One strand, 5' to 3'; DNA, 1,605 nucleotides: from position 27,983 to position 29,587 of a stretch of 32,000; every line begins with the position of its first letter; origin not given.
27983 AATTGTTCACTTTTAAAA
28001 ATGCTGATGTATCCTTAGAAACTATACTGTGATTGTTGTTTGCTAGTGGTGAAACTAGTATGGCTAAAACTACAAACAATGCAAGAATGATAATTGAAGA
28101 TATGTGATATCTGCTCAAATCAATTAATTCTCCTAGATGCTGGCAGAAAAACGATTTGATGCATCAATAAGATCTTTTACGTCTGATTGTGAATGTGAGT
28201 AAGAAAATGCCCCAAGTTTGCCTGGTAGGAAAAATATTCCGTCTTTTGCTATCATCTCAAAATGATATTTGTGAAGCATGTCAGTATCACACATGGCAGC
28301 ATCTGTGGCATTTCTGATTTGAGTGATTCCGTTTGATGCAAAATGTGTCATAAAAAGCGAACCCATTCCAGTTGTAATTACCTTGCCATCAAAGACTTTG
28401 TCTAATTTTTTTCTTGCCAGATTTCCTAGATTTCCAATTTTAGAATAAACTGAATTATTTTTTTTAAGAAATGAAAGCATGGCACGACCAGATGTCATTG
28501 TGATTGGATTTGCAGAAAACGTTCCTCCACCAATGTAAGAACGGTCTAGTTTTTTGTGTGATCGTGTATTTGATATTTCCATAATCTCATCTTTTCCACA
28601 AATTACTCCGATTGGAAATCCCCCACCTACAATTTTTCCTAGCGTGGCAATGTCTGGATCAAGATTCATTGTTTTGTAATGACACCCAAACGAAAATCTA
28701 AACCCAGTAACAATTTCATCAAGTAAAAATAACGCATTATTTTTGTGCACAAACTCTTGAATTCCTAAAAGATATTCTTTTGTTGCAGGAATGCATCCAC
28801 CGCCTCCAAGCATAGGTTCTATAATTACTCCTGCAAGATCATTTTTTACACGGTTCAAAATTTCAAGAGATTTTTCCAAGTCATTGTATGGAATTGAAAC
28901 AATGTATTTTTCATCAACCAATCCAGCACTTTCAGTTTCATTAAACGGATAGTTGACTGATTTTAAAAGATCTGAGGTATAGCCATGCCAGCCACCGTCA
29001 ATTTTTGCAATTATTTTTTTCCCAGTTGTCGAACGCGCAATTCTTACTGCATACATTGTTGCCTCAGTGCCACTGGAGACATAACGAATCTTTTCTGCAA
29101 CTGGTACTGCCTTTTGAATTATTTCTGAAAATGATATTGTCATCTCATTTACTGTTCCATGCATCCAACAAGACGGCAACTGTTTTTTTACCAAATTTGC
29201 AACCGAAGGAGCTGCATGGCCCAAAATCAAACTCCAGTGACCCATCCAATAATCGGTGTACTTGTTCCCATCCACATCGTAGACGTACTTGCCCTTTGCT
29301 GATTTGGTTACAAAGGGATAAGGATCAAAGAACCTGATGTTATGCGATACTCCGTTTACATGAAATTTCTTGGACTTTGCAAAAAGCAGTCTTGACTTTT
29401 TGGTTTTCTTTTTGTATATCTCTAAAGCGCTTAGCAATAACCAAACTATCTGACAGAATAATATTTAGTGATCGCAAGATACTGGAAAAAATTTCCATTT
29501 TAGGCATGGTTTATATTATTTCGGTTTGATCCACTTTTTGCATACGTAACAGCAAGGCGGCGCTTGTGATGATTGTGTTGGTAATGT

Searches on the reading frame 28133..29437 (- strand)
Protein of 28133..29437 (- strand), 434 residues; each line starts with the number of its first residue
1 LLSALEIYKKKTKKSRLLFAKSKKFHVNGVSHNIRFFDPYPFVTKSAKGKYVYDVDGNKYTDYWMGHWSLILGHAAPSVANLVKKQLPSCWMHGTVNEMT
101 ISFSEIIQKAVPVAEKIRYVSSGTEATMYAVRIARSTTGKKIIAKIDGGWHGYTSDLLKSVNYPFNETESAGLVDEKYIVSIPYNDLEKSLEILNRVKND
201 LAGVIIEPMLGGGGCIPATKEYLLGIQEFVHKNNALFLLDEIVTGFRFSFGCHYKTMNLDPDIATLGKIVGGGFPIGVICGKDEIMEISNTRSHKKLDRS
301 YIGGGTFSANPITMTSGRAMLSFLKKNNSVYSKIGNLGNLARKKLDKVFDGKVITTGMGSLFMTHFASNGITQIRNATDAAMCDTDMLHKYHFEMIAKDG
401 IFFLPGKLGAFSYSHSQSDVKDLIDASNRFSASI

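Call 70: search_protein_families(library=pfam, proteins=[window:28133-29437:-], max_evalue=0.0001)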
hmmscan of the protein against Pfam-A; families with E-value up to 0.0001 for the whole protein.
window:28133-29437:- (434 aa): 1 family
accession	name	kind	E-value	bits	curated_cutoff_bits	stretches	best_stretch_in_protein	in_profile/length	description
PF00202.27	Aminotran_3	-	4.4e-56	190.7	30.5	1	40-367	9-351/403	Aminotransferase class-III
